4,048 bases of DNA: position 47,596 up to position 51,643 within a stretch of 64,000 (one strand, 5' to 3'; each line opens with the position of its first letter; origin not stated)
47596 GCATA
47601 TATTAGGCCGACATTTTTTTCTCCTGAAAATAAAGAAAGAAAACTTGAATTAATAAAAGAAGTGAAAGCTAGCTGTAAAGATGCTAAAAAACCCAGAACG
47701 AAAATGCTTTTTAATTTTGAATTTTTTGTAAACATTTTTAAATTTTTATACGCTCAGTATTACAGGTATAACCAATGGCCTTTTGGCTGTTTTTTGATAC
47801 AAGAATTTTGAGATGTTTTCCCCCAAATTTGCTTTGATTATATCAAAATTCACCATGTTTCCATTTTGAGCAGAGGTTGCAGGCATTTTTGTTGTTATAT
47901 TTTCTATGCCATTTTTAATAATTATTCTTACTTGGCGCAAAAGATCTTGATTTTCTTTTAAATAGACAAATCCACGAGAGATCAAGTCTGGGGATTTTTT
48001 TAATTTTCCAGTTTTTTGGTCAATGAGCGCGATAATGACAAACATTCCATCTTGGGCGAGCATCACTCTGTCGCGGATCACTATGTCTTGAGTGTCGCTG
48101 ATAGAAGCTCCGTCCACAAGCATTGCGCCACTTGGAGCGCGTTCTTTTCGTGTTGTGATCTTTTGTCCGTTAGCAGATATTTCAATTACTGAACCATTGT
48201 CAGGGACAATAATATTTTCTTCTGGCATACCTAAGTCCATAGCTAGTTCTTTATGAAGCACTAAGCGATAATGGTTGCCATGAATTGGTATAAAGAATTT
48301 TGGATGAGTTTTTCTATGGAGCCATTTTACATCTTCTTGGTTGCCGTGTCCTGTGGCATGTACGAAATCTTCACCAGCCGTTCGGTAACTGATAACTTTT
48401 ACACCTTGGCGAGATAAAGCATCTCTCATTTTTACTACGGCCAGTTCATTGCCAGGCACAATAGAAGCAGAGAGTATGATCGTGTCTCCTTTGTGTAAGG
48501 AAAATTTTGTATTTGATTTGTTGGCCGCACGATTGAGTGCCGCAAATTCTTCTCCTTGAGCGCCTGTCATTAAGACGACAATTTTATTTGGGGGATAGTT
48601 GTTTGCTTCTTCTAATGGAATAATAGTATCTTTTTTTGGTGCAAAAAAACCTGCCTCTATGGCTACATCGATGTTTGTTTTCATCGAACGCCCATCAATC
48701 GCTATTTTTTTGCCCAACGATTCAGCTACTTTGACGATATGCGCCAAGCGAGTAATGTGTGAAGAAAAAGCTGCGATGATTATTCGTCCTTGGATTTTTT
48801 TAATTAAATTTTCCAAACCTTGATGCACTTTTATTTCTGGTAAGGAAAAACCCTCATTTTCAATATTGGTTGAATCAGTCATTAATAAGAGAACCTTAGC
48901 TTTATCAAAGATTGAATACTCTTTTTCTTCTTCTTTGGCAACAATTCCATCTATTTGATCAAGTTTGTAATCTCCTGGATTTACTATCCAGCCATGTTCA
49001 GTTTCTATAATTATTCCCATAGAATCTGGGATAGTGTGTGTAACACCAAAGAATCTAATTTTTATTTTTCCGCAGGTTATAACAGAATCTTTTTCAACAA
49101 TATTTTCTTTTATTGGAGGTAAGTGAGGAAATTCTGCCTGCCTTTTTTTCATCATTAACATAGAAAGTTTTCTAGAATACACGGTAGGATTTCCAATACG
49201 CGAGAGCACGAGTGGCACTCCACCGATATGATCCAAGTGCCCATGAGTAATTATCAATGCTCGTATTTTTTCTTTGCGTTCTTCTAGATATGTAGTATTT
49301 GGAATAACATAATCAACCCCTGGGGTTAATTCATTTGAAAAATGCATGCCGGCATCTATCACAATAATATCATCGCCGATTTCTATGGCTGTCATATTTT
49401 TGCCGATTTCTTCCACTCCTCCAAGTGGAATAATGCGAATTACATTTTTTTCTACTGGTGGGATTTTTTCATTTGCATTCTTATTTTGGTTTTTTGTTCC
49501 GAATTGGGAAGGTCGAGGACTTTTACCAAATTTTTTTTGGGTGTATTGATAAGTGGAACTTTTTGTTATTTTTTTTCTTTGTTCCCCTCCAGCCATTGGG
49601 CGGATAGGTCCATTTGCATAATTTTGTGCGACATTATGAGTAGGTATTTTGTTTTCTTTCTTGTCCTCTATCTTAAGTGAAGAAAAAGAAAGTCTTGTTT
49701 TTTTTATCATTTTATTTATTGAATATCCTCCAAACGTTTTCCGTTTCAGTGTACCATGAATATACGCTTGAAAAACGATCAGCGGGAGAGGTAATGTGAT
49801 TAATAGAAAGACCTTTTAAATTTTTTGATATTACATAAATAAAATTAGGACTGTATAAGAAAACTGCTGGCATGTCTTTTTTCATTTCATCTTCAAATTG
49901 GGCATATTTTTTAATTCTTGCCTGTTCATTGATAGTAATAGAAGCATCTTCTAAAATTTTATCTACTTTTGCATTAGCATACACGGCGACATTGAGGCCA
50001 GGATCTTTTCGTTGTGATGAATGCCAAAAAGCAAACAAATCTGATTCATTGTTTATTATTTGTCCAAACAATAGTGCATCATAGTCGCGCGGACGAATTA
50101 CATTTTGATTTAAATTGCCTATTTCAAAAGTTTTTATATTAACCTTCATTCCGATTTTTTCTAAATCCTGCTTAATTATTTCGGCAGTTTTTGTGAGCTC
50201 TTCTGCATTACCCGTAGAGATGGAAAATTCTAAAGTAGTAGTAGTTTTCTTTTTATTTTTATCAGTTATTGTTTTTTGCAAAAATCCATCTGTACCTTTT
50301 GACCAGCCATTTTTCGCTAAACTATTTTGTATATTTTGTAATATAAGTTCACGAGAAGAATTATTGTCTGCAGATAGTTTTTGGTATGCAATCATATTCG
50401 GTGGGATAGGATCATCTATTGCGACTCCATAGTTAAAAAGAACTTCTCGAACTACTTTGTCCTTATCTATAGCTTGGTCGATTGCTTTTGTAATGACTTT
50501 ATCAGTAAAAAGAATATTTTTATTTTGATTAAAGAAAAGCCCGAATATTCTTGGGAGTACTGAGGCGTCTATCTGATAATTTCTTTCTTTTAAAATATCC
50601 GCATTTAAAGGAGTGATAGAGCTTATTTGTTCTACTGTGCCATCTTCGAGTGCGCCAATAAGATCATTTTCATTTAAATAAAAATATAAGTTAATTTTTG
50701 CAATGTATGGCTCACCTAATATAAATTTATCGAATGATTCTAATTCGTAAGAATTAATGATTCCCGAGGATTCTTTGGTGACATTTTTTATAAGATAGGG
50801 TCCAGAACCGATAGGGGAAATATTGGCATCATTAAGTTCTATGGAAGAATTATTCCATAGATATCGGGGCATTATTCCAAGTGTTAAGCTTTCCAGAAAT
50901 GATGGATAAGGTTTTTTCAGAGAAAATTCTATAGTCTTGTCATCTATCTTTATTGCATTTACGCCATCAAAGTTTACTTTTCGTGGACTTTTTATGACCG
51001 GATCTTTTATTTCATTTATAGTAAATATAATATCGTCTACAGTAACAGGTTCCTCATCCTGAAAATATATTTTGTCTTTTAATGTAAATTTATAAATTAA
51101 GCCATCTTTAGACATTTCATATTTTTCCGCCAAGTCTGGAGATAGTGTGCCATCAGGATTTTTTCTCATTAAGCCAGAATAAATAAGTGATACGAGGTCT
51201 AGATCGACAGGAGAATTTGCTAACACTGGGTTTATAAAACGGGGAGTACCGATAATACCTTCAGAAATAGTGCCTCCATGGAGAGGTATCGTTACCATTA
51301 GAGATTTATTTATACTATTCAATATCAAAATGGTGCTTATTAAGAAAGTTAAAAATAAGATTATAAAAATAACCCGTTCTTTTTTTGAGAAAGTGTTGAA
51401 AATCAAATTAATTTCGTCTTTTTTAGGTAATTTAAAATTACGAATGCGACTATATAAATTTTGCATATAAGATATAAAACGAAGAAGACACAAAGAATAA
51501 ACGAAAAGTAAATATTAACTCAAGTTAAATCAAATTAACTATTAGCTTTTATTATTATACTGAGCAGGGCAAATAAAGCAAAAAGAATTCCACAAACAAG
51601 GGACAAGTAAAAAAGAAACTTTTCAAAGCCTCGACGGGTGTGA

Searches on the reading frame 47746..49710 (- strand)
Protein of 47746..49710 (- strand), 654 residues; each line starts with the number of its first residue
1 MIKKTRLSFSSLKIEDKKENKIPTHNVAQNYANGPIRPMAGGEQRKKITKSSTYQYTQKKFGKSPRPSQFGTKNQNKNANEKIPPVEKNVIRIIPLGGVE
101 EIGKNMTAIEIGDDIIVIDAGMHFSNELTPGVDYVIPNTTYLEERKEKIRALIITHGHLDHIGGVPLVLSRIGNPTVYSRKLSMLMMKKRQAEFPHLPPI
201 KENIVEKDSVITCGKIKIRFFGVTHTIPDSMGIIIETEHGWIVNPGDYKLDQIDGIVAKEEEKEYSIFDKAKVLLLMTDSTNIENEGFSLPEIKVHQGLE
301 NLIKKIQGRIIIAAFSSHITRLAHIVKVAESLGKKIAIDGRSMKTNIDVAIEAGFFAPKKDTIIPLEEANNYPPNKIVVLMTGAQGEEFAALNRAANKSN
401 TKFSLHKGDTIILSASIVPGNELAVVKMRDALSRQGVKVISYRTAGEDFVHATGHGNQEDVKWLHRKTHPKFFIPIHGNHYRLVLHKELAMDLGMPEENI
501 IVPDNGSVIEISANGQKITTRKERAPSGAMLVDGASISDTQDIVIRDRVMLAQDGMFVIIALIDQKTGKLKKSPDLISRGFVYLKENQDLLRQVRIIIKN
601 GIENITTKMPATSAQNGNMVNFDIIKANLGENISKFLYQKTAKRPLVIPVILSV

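Call 65: search_protein_families(library=pfam, proteins=[window:47746-49710:-], max_evalue=0.0001)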
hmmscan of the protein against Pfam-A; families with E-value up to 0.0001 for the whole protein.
window:47746-49710:- (654 aa): 4 families
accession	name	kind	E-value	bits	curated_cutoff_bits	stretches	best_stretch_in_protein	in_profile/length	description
PF22505.1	RNase_J_b_CASP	-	1.7e-40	138.1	27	1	307-431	1-125/126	Ribonuclease J, beta-CASP domain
PF17770.6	RNase_J_C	-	8.4e-22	78.5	23.8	1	544-654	1-102/102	Ribonuclease J C-terminal domain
PF00753.33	Lactamase_B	-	3.5e-14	53.7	22.7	1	104-226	6-127/196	Metallo-beta-lactamase superfamily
PF12706.13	Lactamase_B_2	-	2.8e-07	30.8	27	1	134-243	11-138/200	Beta-lactamase superfamily domain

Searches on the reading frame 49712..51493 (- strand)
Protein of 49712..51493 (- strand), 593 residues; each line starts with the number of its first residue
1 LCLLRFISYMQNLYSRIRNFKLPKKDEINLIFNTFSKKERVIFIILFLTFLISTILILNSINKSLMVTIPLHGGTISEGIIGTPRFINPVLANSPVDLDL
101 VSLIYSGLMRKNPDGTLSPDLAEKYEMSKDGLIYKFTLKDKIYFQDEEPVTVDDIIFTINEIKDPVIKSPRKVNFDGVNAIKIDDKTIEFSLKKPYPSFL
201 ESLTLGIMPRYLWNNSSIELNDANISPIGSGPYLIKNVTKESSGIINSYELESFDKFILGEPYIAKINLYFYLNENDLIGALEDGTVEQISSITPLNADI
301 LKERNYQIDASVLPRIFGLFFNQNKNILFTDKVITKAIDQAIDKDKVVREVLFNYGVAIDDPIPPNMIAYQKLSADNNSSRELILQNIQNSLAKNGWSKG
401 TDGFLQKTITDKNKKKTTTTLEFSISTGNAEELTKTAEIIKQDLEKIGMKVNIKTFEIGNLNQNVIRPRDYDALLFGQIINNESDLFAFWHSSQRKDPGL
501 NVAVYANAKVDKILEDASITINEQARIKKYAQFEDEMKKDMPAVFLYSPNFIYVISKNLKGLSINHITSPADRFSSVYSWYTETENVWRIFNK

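Call 65: search_protein_families(library=pfam, proteins=[window:49712-51493:-], max_evalue=0.0001)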
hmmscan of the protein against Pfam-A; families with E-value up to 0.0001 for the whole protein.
window:49712-51493:- (593 aa): 1 family
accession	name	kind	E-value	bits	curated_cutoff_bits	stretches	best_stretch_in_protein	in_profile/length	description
PF00496.27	SBP_bac_5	-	8.7e-59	199.9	32.4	1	117-491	2-359/368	Bacterial extracellular solute-binding proteins, family 5 Middle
